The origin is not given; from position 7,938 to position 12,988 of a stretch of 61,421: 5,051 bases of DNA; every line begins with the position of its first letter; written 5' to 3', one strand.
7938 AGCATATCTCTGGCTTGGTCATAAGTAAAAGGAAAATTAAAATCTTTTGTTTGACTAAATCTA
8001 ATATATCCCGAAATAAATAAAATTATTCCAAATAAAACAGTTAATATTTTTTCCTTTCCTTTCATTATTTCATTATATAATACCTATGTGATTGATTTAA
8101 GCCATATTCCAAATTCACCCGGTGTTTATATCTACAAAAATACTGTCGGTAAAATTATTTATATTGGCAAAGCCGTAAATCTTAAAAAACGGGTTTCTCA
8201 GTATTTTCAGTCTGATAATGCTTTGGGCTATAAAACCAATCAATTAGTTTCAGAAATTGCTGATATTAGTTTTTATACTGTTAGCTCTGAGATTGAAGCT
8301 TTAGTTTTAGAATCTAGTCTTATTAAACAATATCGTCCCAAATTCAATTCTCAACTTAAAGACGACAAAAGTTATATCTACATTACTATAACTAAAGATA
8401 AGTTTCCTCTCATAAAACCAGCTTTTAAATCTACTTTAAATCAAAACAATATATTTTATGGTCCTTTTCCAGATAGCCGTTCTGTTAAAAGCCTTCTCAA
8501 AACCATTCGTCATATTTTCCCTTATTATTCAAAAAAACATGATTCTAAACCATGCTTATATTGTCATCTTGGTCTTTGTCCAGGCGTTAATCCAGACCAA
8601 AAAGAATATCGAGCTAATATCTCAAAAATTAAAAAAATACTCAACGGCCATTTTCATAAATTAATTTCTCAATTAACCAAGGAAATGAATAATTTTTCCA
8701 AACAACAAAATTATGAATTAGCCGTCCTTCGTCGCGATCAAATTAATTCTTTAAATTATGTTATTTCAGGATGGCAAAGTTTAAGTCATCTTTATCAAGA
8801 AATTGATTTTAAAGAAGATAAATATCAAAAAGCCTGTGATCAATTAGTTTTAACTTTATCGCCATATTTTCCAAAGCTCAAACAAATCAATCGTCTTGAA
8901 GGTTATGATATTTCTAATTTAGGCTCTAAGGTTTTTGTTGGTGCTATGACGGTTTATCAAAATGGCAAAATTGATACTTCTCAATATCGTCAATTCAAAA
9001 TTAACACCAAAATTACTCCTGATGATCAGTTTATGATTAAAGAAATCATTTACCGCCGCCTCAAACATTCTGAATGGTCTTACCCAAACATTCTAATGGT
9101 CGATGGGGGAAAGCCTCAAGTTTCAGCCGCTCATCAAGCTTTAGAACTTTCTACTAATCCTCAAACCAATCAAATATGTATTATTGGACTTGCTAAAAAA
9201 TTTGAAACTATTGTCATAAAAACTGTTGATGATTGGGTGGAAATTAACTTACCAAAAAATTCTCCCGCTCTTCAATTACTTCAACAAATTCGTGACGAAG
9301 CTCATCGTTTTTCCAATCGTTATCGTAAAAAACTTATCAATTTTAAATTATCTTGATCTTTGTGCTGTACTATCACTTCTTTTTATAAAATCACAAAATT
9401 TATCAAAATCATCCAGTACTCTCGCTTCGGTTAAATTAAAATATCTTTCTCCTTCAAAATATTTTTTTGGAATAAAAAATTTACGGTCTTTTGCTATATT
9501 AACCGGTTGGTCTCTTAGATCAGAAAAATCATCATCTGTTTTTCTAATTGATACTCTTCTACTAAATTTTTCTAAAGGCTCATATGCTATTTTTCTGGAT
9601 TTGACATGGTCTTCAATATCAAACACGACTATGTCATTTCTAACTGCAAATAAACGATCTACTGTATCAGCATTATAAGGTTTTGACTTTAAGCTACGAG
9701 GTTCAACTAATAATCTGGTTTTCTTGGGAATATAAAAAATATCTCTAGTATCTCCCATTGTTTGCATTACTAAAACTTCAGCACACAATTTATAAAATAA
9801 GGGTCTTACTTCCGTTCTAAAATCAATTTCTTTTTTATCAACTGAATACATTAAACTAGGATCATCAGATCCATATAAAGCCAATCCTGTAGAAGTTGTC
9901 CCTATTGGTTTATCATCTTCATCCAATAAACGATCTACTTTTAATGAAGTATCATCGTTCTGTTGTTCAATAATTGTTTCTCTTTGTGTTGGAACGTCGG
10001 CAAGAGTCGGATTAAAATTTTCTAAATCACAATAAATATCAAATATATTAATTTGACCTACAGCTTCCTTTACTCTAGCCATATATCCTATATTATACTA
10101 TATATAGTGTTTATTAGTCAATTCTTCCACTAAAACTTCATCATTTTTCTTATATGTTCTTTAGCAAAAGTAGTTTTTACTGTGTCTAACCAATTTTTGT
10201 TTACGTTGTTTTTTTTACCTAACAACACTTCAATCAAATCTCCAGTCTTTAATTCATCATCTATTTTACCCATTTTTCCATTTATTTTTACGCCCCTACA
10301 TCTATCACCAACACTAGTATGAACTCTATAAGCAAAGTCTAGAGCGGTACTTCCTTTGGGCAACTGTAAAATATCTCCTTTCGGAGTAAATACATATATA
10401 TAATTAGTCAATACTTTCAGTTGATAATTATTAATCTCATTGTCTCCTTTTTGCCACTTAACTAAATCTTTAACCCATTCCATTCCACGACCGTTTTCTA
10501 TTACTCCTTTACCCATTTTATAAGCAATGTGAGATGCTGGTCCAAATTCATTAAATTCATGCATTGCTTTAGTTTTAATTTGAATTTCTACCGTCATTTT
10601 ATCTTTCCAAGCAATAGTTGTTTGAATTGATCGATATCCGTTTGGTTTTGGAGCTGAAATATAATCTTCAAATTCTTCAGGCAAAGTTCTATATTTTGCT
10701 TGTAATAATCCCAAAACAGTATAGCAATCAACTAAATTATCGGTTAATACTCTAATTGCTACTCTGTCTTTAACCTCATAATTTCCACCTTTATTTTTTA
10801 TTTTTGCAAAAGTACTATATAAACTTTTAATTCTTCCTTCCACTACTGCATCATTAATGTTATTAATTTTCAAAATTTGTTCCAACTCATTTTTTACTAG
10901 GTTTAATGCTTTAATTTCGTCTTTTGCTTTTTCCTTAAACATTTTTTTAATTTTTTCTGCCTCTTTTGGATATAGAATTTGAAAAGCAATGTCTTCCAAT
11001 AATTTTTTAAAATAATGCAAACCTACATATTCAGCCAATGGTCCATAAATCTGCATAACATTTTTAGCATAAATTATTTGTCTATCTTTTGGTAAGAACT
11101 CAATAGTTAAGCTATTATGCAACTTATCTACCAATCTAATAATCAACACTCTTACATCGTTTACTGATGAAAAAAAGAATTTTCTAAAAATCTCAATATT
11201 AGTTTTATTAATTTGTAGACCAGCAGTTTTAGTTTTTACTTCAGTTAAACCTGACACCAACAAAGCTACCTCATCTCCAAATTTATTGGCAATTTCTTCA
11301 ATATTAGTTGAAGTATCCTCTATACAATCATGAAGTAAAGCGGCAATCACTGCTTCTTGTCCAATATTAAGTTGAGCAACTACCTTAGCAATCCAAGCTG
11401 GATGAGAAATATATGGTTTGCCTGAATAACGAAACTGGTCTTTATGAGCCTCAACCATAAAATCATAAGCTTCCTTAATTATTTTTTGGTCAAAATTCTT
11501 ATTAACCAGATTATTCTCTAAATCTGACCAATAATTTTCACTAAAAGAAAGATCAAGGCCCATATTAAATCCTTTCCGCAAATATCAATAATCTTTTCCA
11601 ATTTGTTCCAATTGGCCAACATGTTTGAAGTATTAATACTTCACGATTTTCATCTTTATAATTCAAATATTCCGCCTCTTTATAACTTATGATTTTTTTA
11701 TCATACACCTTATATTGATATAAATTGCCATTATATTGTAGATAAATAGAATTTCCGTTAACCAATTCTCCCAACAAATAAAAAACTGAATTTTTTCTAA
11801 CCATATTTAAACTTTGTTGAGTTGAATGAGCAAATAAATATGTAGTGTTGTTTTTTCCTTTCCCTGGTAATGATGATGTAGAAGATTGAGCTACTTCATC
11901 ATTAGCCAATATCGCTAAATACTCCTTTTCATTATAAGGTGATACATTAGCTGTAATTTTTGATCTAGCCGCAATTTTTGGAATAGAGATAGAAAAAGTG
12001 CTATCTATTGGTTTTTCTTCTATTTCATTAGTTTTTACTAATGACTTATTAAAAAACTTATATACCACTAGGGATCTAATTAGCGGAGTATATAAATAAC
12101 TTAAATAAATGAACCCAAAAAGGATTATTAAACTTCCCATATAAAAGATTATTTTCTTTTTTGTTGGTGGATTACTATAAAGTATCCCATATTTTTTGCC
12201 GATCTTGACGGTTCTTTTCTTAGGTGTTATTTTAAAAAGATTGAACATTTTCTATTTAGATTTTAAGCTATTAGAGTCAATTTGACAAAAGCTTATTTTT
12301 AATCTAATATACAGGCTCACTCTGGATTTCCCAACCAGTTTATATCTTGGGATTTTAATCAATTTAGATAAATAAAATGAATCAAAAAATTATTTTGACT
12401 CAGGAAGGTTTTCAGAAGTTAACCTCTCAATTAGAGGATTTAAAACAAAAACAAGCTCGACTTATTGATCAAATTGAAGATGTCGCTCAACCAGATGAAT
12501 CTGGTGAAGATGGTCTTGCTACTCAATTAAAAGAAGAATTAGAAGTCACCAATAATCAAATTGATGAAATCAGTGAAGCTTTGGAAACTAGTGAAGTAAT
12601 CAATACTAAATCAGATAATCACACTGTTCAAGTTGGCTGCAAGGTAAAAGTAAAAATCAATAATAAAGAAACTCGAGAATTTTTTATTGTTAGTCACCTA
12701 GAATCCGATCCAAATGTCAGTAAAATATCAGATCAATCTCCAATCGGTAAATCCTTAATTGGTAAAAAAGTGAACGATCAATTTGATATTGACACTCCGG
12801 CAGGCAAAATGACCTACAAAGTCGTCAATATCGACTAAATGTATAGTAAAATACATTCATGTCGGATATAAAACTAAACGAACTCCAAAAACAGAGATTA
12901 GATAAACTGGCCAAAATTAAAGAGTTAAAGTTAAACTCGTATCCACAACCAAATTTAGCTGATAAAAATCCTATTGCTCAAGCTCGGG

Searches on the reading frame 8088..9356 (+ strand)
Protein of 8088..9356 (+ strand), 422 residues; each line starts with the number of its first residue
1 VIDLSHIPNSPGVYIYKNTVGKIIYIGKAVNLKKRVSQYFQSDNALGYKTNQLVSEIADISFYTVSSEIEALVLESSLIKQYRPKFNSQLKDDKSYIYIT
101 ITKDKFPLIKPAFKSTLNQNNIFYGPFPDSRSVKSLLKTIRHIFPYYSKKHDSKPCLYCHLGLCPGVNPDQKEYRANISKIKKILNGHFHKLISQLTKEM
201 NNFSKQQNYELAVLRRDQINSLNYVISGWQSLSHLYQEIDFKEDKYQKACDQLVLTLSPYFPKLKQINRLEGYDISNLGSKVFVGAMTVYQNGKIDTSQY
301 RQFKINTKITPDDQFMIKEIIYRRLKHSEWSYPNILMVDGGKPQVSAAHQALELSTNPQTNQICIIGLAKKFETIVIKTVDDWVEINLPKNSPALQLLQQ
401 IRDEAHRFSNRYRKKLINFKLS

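Call 6: search_protein_families(library=pfam, proteins=[window:8088-9356:+], max_evalue=0.01)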
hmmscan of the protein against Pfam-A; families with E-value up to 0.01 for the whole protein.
window:8088-9356:+ (422 aa): 3 families
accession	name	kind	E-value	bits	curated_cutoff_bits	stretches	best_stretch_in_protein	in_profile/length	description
PF08459.17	UvrC_RNaseH_dom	-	4.2e-38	131.1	22.3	1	265-408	7-157/159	UvrC RNAse H endonuclease domain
PF01541.30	GIY-YIG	-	1.8e-10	41.4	22.6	1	11-87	2-78/78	GIY-YIG catalytic domain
PF02151.25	UVR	-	4.5e-08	33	21.5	1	191-223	2-34/36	UvrB/uvrC motif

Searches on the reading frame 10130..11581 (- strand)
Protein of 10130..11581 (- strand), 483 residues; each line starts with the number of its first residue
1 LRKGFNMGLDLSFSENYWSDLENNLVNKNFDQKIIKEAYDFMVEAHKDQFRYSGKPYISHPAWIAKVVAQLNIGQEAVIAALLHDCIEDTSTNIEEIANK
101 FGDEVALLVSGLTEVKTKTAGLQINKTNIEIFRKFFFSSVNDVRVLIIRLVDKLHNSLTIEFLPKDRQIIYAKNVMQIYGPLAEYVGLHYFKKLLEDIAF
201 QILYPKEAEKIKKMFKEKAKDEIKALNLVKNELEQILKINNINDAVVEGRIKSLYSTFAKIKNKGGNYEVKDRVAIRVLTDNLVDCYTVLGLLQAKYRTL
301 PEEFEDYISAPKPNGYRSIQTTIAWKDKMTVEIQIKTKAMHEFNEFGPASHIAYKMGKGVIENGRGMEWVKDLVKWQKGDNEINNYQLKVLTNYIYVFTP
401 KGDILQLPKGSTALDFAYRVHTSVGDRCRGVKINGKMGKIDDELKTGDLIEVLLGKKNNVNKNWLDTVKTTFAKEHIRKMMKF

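Call 6: search_protein_families(library=pfam, proteins=[window:10130-11581:-], max_evalue=0.01)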
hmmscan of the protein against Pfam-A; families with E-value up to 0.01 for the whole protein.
window:10130-11581:- (483 aa): 4 families
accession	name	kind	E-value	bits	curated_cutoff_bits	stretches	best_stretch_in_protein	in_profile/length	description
PF13328.12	HD_4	-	7.4e-32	110.7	27.2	1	38-187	1-154/156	HD domain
PF04607.23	RelA_SpoT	-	3.8e-30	104.9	27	1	249-357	1-111/113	Region found in RelA / SpoT proteins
PF02824.27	TGS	-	3.8e-19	68.9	22.2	1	395-453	1-59/60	TGS domain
PF01966.28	HD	-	9.2e-05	23.2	22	1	57-156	1-115/116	HD domain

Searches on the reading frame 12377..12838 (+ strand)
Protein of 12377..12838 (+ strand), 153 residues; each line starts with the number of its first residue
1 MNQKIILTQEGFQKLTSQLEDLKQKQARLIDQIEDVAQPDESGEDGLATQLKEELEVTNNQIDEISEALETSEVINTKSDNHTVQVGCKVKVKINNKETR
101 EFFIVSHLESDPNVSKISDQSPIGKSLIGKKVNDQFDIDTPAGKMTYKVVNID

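Call 34: search_protein_families(library=pfam, proteins=[window:12377-12838:+], max_evalue=0.0001)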
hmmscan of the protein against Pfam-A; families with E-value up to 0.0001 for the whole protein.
window:12377-12838:+ (153 aa): 2 families
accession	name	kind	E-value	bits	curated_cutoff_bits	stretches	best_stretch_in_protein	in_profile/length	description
PF01272.25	GreA_GreB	-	3.4e-21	75.4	26.9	1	81-152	3-75/77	Transcription elongation factor, GreA/GreB, C-term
PF03449.20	GreA_GreB_N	-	1.6e-05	25.4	24.5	1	5-74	1-71/71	Transcription elongation factor, N-terminal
